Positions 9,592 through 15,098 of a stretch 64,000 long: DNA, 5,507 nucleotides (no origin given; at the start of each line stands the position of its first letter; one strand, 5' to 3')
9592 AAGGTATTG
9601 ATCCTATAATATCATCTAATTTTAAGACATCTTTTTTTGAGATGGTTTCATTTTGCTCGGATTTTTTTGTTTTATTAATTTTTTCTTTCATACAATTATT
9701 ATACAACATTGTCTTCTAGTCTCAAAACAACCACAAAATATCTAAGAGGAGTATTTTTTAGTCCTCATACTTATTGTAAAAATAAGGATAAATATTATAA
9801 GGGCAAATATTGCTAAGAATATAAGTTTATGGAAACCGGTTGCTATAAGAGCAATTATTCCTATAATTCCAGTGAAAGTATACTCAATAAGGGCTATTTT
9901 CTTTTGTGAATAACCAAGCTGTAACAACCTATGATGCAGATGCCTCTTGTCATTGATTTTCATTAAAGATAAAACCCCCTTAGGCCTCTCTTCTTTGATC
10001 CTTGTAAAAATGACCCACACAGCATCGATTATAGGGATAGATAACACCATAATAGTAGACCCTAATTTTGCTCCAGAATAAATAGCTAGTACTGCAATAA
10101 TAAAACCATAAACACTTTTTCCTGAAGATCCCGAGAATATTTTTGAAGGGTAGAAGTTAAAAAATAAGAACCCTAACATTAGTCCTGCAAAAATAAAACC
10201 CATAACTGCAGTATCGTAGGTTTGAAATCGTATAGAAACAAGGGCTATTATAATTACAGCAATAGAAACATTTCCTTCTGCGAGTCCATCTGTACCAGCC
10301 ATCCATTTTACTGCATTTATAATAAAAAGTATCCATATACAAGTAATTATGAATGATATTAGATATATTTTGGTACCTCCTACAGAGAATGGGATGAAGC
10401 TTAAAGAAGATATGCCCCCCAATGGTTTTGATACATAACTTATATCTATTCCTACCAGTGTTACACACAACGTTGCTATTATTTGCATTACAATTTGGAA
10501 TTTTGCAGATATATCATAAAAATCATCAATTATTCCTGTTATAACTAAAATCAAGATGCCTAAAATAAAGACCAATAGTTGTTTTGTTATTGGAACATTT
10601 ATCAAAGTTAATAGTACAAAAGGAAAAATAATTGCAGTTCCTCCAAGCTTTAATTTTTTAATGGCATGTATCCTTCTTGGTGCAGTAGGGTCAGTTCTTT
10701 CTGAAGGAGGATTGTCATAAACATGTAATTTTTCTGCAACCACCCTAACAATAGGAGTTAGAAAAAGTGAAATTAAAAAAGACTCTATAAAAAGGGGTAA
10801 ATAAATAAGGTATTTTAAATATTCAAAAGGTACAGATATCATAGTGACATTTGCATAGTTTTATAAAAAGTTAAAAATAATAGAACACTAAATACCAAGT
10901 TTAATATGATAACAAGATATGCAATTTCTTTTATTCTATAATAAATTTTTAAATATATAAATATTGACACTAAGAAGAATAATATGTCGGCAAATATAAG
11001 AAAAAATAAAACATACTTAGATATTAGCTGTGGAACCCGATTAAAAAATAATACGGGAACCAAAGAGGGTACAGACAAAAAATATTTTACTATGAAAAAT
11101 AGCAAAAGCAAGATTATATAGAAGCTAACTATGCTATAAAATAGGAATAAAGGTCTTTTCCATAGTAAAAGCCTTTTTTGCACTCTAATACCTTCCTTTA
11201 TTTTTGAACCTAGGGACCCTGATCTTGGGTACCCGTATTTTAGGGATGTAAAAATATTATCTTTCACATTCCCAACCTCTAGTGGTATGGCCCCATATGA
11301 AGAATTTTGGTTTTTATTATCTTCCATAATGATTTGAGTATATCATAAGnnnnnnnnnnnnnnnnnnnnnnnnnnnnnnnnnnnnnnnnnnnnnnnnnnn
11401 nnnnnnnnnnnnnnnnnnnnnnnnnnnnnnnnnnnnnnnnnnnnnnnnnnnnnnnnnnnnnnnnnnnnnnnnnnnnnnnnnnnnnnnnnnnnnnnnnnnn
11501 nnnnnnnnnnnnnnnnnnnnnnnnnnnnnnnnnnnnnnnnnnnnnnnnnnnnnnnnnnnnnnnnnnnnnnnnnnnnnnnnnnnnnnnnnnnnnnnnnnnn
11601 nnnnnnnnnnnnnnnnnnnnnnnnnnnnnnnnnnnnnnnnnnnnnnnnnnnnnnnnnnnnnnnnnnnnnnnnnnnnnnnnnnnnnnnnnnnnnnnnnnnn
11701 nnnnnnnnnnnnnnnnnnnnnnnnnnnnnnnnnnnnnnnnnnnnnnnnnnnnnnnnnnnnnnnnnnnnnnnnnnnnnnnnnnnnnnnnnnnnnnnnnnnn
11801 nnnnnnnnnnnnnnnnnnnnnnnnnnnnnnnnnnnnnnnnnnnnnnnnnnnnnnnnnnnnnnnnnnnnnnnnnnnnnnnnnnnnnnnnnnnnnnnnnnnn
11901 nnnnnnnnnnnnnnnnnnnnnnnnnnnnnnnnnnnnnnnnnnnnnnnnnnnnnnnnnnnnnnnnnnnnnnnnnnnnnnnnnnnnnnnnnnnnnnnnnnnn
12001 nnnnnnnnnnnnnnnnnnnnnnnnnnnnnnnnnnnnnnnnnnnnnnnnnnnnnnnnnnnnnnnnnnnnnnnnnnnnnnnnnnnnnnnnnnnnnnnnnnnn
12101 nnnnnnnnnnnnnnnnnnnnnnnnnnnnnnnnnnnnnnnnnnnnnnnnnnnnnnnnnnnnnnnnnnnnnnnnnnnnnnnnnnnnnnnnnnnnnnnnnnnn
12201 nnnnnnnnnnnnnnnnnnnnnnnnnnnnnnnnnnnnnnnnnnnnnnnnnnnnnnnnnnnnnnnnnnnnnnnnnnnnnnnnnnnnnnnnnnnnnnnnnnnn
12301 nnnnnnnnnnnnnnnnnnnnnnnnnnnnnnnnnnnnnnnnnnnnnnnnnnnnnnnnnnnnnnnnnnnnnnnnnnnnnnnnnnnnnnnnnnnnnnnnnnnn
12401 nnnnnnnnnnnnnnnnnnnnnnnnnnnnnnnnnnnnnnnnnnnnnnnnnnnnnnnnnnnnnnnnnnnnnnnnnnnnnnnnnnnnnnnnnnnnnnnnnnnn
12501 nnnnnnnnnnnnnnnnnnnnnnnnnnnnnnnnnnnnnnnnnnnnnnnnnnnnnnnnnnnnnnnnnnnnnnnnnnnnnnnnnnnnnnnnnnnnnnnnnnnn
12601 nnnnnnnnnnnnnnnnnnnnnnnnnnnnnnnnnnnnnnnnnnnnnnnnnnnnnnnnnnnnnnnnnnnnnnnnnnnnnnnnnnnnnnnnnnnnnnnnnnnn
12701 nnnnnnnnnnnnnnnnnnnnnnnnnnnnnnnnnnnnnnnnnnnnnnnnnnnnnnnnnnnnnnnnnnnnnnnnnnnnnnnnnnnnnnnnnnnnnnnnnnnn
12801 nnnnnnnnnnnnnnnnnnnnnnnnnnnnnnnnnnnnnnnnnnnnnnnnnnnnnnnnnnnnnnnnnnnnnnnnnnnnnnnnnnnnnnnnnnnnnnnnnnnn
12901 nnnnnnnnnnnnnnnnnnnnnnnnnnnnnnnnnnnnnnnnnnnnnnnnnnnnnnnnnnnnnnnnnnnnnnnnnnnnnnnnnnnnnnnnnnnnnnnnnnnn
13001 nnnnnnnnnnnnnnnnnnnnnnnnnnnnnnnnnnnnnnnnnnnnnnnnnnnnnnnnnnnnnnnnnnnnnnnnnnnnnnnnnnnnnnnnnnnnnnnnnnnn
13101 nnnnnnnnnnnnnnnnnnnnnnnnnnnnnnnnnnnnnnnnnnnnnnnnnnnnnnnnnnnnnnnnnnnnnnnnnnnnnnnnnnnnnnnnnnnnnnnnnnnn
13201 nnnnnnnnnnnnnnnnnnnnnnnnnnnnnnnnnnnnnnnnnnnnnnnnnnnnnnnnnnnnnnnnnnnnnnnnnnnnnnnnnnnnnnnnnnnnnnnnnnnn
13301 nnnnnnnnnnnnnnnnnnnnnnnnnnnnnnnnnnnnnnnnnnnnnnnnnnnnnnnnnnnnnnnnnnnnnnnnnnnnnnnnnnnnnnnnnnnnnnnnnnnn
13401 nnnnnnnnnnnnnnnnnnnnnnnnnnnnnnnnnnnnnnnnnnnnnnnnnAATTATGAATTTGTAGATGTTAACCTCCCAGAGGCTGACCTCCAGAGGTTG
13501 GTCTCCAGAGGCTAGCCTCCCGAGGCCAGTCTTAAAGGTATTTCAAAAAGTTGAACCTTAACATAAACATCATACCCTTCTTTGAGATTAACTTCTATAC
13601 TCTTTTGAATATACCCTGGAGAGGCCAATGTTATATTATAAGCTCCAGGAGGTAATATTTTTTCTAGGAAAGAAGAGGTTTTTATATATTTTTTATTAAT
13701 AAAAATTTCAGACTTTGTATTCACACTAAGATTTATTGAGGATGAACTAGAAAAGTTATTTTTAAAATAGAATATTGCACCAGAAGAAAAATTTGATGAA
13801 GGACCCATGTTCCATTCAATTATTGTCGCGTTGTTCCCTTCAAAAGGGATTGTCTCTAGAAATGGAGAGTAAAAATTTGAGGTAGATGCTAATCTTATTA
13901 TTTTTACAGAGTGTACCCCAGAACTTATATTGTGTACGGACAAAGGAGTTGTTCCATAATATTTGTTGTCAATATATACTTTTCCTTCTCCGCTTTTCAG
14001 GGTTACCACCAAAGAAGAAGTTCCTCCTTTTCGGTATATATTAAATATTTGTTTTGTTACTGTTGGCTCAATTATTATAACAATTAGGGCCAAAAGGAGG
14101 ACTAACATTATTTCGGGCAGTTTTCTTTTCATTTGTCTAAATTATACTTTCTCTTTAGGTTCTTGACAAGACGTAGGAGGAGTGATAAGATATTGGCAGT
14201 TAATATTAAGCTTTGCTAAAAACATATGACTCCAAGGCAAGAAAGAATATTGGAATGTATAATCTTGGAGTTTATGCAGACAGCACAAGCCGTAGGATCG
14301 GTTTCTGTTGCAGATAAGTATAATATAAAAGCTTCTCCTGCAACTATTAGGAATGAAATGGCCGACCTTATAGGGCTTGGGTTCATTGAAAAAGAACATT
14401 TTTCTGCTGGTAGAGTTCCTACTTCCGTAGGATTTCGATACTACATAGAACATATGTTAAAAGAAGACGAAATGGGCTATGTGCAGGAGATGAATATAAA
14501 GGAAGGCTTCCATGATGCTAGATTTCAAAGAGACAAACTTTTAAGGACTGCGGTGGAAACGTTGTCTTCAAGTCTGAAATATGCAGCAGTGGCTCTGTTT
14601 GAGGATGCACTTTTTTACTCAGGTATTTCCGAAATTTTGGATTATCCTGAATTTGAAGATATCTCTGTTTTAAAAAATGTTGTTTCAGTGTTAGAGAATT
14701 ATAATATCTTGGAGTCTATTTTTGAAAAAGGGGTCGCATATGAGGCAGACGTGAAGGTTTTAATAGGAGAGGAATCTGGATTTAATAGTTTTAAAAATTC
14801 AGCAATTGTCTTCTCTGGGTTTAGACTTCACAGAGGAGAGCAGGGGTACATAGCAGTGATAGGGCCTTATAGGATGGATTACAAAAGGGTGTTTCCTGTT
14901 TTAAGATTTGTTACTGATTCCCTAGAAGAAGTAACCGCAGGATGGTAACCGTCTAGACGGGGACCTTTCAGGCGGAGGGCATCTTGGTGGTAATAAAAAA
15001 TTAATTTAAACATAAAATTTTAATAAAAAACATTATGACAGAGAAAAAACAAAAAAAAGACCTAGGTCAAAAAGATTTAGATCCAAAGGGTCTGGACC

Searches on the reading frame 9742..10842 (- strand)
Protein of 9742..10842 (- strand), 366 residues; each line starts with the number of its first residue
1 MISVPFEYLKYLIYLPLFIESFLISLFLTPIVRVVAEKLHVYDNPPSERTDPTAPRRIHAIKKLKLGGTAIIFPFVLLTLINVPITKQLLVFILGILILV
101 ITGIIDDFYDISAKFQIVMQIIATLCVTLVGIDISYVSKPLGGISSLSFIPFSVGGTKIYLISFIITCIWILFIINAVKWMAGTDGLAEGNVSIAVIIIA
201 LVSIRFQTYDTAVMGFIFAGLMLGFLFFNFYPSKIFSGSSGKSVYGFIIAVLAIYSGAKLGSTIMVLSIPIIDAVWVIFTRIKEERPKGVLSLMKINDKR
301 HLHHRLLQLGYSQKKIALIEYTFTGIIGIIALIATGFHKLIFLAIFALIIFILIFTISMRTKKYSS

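Call 94: search_protein_families(library=pfam, proteins=[window:9742-10842:-], max_evalue=0.0001)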
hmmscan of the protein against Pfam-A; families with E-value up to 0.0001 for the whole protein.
window:9742-10842:- (366 aa): 1 family
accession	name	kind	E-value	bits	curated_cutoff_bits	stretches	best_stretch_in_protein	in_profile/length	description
PF00953.26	Glycos_transf_4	-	5.7e-27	95.1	27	1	90-256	2-159/160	Glycosyl transferase family 4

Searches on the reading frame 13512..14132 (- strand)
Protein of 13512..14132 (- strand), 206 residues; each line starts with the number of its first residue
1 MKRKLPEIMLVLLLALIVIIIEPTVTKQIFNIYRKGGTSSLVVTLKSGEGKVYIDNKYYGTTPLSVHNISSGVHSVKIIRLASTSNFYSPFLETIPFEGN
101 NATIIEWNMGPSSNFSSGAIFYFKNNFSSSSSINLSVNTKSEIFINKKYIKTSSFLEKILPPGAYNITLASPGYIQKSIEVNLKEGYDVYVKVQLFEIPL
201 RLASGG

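Call 94: search_protein_families(library=pfam, proteins=[window:13512-14132:-], max_evalue=0.0001)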
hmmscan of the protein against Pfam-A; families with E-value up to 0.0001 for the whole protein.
window:13512-14132:- (206 aa): 1 family
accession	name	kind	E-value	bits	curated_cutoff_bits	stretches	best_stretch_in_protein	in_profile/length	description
PF08308.17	PEGA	-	2.5e-12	47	20.8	1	39-103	2-61/71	PEGA domain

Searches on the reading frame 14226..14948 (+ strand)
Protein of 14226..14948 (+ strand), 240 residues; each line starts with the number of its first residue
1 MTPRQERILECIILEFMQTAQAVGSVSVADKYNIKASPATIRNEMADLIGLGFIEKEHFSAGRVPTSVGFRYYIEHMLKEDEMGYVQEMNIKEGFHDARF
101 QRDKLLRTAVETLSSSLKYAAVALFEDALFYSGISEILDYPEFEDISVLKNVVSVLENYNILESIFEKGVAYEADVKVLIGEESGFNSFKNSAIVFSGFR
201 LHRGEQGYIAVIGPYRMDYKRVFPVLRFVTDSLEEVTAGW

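Call 95: search_protein_families(library=pfam, proteins=[window:14226-14948:+], max_evalue=0.0001)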
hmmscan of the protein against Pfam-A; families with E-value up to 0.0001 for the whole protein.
window:14226-14948:+ (240 aa): 1 family
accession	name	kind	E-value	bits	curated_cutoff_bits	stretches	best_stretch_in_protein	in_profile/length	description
PF01628.27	HrcA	-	6.3e-24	85.6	22.2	1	86-222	90-214/215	HrcA protein C terminal domain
